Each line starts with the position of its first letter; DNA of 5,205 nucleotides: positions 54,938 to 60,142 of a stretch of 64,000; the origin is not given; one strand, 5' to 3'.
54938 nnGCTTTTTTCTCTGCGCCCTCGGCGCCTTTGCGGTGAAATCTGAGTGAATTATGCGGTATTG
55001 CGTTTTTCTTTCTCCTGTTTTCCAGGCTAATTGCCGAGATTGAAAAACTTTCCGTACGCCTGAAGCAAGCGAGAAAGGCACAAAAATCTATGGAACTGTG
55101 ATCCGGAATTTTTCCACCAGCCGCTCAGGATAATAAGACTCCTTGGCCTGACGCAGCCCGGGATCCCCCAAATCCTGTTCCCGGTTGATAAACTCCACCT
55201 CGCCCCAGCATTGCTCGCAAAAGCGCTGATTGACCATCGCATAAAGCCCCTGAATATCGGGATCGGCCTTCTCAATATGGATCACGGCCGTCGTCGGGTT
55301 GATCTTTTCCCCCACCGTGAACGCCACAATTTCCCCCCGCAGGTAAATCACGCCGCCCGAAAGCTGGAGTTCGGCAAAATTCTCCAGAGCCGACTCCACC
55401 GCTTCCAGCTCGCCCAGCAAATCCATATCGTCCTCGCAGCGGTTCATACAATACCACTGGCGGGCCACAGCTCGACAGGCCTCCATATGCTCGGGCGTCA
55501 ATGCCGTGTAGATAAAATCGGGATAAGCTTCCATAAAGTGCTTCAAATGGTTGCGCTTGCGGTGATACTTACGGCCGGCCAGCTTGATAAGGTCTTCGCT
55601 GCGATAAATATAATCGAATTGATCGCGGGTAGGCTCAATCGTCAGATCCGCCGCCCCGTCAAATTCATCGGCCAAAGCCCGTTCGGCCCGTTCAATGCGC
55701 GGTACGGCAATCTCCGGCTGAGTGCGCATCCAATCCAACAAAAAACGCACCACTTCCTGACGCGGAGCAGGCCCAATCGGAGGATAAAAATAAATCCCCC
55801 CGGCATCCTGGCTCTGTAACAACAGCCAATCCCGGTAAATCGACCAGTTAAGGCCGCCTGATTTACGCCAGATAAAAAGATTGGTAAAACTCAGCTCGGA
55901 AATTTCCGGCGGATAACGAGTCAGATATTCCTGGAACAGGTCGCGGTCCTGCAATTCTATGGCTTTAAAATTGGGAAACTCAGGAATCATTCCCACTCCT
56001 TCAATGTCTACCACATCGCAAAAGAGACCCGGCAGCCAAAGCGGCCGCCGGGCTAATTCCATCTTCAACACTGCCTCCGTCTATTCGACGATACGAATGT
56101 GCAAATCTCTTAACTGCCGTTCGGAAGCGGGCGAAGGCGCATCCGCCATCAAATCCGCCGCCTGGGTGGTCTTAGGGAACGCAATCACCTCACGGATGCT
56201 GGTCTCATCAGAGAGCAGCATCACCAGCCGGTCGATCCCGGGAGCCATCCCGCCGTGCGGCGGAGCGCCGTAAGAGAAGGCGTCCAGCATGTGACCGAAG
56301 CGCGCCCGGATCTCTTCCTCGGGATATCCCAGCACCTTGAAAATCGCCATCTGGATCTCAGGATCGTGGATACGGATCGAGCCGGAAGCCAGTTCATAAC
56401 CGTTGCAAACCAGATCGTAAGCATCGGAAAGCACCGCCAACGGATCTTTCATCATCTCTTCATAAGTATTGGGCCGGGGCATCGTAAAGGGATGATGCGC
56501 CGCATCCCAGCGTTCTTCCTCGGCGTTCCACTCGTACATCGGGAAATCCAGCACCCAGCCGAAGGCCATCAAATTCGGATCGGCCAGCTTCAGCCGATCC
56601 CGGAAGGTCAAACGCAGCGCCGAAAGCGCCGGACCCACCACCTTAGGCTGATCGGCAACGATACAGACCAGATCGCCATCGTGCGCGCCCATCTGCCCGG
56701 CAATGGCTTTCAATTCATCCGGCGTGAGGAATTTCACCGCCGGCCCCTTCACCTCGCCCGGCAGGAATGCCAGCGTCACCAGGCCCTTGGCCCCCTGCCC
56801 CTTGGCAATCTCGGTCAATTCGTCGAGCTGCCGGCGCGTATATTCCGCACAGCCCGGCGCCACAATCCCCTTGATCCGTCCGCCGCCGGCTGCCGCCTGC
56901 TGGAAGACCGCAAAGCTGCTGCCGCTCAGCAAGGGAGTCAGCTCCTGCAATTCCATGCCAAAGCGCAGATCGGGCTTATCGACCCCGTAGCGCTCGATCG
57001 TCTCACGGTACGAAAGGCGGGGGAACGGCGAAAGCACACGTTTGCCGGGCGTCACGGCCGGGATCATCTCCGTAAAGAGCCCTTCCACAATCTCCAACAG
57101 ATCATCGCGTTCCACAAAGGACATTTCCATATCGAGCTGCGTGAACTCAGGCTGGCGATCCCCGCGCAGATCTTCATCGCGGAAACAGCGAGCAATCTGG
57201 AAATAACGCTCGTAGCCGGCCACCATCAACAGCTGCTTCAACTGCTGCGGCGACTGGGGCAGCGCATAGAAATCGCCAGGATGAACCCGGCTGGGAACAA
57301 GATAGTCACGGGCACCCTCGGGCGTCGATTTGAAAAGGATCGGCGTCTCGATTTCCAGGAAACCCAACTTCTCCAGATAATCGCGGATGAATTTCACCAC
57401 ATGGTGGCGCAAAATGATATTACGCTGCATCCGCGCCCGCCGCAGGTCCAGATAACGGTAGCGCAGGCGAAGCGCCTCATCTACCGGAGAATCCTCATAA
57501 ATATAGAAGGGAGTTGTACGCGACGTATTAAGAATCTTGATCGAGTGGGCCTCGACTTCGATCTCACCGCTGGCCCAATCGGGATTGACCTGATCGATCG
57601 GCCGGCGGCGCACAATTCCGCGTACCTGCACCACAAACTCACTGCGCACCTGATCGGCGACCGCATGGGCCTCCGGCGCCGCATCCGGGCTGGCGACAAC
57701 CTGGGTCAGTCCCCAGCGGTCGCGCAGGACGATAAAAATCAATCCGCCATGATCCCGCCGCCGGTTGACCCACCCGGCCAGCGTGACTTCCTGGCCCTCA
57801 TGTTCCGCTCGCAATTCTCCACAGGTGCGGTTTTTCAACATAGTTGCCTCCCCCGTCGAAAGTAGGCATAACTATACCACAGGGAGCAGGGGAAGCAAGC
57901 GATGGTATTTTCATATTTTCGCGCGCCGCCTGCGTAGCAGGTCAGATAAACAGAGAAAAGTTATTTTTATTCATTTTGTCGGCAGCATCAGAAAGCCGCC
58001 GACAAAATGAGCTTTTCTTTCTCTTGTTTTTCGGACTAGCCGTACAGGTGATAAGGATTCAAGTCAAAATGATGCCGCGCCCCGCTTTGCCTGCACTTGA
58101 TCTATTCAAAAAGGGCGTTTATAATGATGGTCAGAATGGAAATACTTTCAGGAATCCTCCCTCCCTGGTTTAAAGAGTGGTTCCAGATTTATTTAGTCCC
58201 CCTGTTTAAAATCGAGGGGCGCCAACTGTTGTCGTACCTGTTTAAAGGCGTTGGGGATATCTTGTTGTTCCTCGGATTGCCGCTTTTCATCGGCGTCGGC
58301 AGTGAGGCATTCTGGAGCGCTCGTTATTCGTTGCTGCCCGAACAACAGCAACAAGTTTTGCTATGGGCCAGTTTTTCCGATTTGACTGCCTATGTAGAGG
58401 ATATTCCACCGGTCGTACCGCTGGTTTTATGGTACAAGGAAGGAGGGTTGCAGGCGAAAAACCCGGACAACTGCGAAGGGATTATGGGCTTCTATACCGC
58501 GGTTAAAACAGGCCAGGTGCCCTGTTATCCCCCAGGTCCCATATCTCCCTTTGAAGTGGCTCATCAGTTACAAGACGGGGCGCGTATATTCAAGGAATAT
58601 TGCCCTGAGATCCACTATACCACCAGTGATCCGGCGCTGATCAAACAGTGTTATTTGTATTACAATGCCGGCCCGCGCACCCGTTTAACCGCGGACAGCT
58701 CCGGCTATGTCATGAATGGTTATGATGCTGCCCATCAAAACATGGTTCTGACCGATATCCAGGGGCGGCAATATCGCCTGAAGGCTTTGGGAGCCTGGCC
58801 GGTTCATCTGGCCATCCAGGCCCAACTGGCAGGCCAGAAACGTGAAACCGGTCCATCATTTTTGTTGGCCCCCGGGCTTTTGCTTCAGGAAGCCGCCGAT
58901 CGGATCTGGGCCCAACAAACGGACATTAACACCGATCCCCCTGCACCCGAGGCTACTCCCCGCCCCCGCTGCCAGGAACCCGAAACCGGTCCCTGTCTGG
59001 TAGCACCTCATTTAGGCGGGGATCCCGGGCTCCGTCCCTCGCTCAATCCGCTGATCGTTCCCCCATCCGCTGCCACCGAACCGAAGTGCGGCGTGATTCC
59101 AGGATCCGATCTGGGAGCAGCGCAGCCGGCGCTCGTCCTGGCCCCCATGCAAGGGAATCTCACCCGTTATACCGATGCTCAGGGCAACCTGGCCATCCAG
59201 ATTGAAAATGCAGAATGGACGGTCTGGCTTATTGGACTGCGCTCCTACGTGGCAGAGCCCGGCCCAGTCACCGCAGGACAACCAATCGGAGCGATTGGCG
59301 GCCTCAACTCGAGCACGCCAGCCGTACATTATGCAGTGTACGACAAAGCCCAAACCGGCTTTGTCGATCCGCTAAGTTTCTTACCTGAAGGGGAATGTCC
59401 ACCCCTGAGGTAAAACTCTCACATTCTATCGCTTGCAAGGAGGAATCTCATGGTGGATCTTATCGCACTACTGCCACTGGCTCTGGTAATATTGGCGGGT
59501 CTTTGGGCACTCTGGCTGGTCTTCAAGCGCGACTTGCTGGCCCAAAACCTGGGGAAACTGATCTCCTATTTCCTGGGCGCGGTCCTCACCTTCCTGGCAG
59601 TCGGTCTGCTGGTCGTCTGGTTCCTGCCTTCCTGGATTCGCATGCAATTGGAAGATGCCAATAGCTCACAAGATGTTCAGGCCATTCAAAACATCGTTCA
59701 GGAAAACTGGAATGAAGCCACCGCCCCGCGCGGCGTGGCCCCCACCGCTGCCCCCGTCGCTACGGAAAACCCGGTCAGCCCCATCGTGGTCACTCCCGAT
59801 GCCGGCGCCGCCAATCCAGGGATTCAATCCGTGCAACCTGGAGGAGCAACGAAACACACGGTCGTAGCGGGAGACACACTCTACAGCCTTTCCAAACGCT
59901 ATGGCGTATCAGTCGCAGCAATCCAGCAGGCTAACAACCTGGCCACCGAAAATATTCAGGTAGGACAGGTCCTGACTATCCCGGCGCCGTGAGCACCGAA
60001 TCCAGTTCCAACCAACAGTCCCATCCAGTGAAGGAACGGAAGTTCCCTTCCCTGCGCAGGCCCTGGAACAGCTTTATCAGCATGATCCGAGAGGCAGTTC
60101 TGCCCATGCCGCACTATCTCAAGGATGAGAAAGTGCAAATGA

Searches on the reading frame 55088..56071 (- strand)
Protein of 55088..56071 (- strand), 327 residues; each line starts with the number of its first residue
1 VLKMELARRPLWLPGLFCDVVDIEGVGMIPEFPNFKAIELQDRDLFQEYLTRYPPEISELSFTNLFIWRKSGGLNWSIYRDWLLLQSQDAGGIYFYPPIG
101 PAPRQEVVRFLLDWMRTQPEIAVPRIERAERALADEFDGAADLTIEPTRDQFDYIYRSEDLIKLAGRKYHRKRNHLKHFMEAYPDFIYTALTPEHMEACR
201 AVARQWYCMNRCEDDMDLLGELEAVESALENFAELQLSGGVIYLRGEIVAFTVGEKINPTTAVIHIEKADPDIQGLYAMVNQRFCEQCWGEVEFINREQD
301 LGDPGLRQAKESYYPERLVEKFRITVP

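Call 67: search_protein_families(library=pfam, proteins=[window:55088-56071:-], max_evalue=0.001)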
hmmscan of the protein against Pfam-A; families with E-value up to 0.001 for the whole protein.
window:55088-56071:- (327 aa): 1 family
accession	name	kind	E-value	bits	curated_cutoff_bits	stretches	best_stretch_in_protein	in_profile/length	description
PF09924.15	LPG_synthase_C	-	8.9e-52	176.4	27.5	1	53-323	4-296/298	Phosphatidylglycerol lysyltransferase, C-terminal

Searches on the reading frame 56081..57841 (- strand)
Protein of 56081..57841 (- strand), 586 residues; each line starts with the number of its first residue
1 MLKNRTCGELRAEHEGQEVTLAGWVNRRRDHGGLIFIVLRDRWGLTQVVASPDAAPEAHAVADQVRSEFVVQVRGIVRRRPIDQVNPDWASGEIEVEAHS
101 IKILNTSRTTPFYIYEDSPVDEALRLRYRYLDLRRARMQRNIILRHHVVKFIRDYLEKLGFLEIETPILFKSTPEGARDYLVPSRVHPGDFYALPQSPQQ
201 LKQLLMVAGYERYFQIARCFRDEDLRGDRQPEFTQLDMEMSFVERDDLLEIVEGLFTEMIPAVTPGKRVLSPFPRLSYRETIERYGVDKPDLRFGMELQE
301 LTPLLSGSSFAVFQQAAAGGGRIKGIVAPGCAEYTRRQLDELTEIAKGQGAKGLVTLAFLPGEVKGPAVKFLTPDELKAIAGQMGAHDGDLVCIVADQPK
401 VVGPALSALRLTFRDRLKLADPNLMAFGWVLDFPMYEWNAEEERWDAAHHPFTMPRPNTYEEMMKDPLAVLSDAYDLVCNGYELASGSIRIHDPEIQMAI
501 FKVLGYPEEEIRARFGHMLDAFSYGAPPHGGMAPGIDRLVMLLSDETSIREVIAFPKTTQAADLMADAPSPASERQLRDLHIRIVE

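Call 82: search_protein_families(library=pfam, proteins=[window:56081-57841:-], max_evalue=0.001)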
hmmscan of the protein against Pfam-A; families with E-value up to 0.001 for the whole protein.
window:56081-57841:- (586 aa): 3 families
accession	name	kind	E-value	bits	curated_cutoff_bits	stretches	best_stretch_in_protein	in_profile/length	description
PF00152.25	tRNA-synt_2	-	3.9e-121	404.3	25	1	121-558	1-307/308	tRNA synthetases class II (D, K and N)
PF02938.19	GAD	-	9.2e-20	71.1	23.4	1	313-405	1-94/95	GAD domain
PF01336.31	tRNA_anti-codon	-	7e-17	61.6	27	1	19-104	1-75/75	OB-fold nucleic acid binding domain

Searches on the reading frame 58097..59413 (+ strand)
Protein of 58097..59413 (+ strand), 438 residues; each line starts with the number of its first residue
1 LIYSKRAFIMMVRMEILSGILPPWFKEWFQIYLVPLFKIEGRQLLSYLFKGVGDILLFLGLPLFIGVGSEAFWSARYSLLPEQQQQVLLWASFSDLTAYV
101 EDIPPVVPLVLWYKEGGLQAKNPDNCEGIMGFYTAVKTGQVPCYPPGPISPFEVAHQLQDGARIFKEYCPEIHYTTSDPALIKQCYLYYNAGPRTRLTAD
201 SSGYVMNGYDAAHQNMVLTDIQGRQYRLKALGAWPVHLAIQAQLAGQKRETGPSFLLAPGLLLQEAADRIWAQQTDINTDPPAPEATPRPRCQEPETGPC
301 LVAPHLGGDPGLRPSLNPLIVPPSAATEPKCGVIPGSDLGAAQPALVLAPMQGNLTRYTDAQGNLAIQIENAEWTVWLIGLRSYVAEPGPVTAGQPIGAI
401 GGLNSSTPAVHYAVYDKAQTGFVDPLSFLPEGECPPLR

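Call 82: search_protein_families(library=pfam, proteins=[window:58097-59413:+], max_evalue=0.001)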
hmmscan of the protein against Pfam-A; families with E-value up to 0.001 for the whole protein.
window:58097-59413:+ (438 aa): 1 family
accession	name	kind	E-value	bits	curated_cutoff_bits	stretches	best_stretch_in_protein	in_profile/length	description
PF01551.29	Peptidase_M23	-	1.8e-05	25.3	28.7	1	335-418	4-91/96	Peptidase family M23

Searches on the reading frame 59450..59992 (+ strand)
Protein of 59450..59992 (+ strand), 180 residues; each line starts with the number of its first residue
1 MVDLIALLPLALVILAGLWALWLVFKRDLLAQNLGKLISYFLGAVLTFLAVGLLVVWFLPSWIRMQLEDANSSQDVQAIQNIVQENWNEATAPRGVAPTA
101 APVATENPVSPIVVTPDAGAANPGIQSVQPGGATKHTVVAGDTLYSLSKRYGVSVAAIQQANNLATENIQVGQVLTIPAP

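Call 82: search_protein_families(library=pfam, proteins=[window:59450-59992:+], max_evalue=0.001)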
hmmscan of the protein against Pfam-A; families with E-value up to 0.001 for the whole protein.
window:59450-59992:+ (180 aa): 2 families
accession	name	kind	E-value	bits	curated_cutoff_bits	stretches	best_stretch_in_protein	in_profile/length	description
PF01476.26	LysM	-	9e-18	64.4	20.9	1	136-178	1-43/43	LysM domain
PF23473.1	LysM3_LYK4_5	-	0.0003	21.3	29.3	1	138-169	7-38/48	LYK4/5 LysM3 domain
